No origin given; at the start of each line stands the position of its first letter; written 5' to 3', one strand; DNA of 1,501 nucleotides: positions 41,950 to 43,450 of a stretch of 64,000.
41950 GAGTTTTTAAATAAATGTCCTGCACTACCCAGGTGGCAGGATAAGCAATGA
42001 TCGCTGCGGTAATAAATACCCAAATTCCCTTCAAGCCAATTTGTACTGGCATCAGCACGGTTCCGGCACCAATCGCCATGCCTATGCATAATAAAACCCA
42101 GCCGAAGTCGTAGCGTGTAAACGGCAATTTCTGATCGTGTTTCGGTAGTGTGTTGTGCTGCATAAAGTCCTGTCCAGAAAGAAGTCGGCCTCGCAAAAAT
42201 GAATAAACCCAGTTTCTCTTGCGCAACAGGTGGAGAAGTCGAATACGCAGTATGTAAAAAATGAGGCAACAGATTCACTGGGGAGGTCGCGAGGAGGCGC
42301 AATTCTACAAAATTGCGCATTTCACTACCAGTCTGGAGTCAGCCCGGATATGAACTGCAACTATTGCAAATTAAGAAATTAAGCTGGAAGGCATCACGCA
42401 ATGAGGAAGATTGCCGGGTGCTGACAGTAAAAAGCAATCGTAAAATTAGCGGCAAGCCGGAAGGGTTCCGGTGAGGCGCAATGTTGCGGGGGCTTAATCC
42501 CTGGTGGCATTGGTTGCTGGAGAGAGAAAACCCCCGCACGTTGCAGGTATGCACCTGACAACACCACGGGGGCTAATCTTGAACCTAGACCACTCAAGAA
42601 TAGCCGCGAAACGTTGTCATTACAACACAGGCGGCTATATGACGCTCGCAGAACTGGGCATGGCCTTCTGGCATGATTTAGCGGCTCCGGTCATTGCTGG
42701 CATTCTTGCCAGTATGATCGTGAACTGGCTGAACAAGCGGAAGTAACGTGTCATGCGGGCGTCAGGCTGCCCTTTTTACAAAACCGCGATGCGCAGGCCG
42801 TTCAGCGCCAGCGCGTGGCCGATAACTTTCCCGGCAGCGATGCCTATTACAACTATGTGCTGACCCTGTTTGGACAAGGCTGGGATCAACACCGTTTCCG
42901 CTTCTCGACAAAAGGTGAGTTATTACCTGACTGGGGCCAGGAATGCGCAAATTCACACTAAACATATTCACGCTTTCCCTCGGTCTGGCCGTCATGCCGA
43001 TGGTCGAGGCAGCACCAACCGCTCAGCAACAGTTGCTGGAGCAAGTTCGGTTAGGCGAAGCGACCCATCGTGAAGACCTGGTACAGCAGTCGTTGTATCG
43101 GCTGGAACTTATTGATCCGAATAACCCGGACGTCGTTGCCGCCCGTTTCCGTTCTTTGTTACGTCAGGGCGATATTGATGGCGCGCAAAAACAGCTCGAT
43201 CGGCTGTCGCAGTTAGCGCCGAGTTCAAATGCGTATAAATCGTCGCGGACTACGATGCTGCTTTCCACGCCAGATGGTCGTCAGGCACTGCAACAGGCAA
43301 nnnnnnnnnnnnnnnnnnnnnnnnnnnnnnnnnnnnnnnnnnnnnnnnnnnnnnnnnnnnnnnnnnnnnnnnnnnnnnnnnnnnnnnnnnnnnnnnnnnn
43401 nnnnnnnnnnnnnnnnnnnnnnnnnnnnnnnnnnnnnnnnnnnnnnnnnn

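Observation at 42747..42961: Deletion scar: ldrD abuts the last ~70 codons of bcsZ, so the bcs cellulose genes upstream of bcsC are missing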

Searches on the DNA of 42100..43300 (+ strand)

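Call 3: search_dna_similar(query=window:42300-43300:+, collection=ecoli_genomes, mode=near, max_rows=30)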
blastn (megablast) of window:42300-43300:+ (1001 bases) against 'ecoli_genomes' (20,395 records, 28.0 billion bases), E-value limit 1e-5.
Records with a match: 5565; places in all: 28330; records where one place covers at least 80% of the query: 1.
Genomes with a match: 5425 of 5426; with a place that covers at least 80% of the query: 1. Places per genome that has any: lowest 1, median 5, highest 13. On chromosomes: 28177 places; on plasmids: 153.
Best place of each record, by identity: >=99% 177; 95-99% 5247; 90-95% 127; 80-90% 14.
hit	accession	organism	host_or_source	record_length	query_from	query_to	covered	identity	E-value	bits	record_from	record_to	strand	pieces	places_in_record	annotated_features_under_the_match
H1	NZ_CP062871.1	Escherichia coli strain Res13-Lact-PEA14-20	Sus scrofa domesticus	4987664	1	1000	91%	98.1%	0e+0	1582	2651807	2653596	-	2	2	IS1-like element IS1B family transposase | bcsC: cellulose synthase complex outer membrane protein BcsC | ldrD: type I toxin-antitoxin system toxin Ldr family protein | hypothetical protein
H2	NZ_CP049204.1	Escherichia coli strain PapM-32-1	Papio papio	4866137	461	1001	54%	99.3%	0e+0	977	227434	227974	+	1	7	bcsC: cellulose synthase complex outer membrane protein BcsC | bcsZ: cellulose synthase complex periplasmic endoglucanase BcsZ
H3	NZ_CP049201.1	Escherichia coli strain PapRG-04-4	Papio papio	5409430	461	1001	54%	99.3%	0e+0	977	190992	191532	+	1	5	bcsC: cellulose synthase complex outer membrane protein BcsC | bcsZ: cellulose synthase complex periplasmic endoglucanase BcsZ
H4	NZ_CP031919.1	Escherichia coli O145:NM strain FWSEC0002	Homo sapiens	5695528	461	1001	54%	99.3%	0e+0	977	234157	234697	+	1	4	bcsC: cellulose synthase complex outer membrane protein BcsC | bcsZ: cellulose synthase complex periplasmic endoglucanase BcsZ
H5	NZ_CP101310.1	Escherichia coli strain 99-3311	Homo sapiens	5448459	461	1001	54%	99.3%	0e+0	977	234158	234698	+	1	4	bcsC: cellulose synthase complex outer membrane protein BcsC | bcsZ: cellulose synthase complex periplasmic endoglucanase BcsZ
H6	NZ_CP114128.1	Escherichia coli strain PE164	pig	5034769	461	1001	54%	99.3%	0e+0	977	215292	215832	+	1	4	bcsC: cellulose synthase complex outer membrane protein BcsC | bcsZ: cellulose synthase complex periplasmic endoglucanase BcsZ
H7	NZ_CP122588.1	Escherichia coli strain ETEC6335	Sus scrofa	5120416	461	1001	54%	99.3%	0e+0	977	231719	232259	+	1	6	bcsC: cellulose synthase complex outer membrane protein BcsC | bcsZ: cellulose synthase complex periplasmic endoglucanase BcsZ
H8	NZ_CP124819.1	Escherichia coli strain C325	Homo sapiens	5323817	461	1001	54%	99.3%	0e+0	977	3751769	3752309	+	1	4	bcsC: cellulose synthase complex outer membrane protein BcsC | bcsZ: cellulose synthase complex periplasmic endoglucanase BcsZ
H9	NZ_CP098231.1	Escherichia coli strain XJ34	bovine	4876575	461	1001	54%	99.3%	0e+0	977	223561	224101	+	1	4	bcsC: cellulose synthase complex outer membrane protein BcsC | bcsZ: cellulose synthase complex periplasmic endoglucanase BcsZ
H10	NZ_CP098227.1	Escherichia coli strain XJ6-3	bovine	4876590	461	1001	54%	99.3%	0e+0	977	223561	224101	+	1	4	bcsC: cellulose synthase complex outer membrane protein BcsC | bcsZ: cellulose synthase complex periplasmic endoglucanase BcsZ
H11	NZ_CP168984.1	Escherichia coli strain UTME-3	Veal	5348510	461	1001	54%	99.3%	0e+0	977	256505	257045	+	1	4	bcsC: cellulose synthase complex outer membrane protein BcsC | bcsZ: cellulose synthase complex periplasmic endoglucanase BcsZ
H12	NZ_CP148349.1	Escherichia coli strain Z1323HEC0399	Homo sapiens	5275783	461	1001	54%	99.3%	0e+0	977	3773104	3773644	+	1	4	bcsC: cellulose synthase complex outer membrane protein BcsC | bcsZ: cellulose synthase complex periplasmic endoglucanase BcsZ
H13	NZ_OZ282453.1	Escherichia coli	restricted access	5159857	461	1001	54%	99.3%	0e+0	977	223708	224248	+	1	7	bcsC: cellulose synthase complex outer membrane protein BcsC | bcsZ: cellulose synthase complex periplasmic endoglucanase BcsZ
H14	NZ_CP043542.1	Escherichia coli strain F2_81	Sus scrofa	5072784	461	1001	54%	99.3%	0e+0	977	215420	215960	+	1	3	bcsC: cellulose synthase complex outer membrane protein BcsC | bcsZ: cellulose synthase complex periplasmic endoglucanase BcsZ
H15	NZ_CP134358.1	Escherichia coli strain TUM13936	Homo sapiens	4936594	461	1001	54%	99.1%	0e+0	972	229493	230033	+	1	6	bcsC: cellulose synthase complex outer membrane protein BcsC | bcsZ: cellulose synthase complex periplasmic endoglucanase BcsZ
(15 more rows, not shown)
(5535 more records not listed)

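Call 6: get_annotated_region(hit=H1, flank=6000)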
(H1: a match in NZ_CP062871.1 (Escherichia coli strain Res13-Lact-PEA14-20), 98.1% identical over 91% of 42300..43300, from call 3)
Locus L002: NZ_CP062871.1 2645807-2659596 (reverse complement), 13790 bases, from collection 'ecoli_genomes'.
description: Escherichia coli strain Res13-Lact-PEA14-20 chromosome, complete genome
organism: Escherichia coli strain Res13-Lact-PEA14-20 (NCBI taxid 562)
replicon: chromosome; assembly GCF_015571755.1
host: Sus scrofa domesticus; source: feces; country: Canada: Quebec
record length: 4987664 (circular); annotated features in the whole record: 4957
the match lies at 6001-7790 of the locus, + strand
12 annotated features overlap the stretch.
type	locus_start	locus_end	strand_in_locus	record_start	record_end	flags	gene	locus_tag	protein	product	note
CDS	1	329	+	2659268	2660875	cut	dppA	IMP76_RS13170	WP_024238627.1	dipeptide ABC transporter substrate-binding protein DppA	-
CDS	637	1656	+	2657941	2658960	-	dppB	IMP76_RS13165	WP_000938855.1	dipeptide ABC transporter permease DppB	-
CDS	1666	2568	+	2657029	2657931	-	dppC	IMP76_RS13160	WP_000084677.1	dipeptide ABC transporter permease DppC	-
CDS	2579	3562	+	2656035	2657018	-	dppD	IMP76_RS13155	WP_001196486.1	dipeptide ABC transporter ATP-binding protein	-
CDS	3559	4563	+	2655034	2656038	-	dppF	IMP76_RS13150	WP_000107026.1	dipeptide ABC transporter ATP-binding subunit DppF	-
CDS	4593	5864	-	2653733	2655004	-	yhjV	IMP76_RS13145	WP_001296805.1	aromatic amino acid transport family protein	-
CDS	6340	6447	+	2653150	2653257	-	ldrD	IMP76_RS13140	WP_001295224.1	type I toxin-antitoxin system toxin Ldr family protein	-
CDS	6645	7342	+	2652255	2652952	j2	-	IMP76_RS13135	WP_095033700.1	IS1-like element IS1B family transposase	programmed frameshift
CDS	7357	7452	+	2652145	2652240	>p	-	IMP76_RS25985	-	hypothetical protein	incomplete; partial in the middle of a contig; missing N-terminus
CDS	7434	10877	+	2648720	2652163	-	bcsC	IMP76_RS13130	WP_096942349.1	cellulose synthase complex outer membrane protein BcsC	-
CDS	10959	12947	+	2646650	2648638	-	hmsP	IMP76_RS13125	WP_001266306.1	biofilm formation regulator HmsP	-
CDS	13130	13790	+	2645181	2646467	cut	dctA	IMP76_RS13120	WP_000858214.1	C4-dicarboxylate transporter DctC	-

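Call 43: search_rna_families(source=window, start=42100, end=43100, threshold=gathering)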
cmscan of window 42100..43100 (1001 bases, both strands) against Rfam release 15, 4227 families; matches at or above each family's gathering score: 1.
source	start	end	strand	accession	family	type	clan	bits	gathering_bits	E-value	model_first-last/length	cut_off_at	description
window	42525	42590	-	RF01813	rdlD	Gene; antitoxin;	-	89.2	50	2e-19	1-66/66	no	rdlD antitoxin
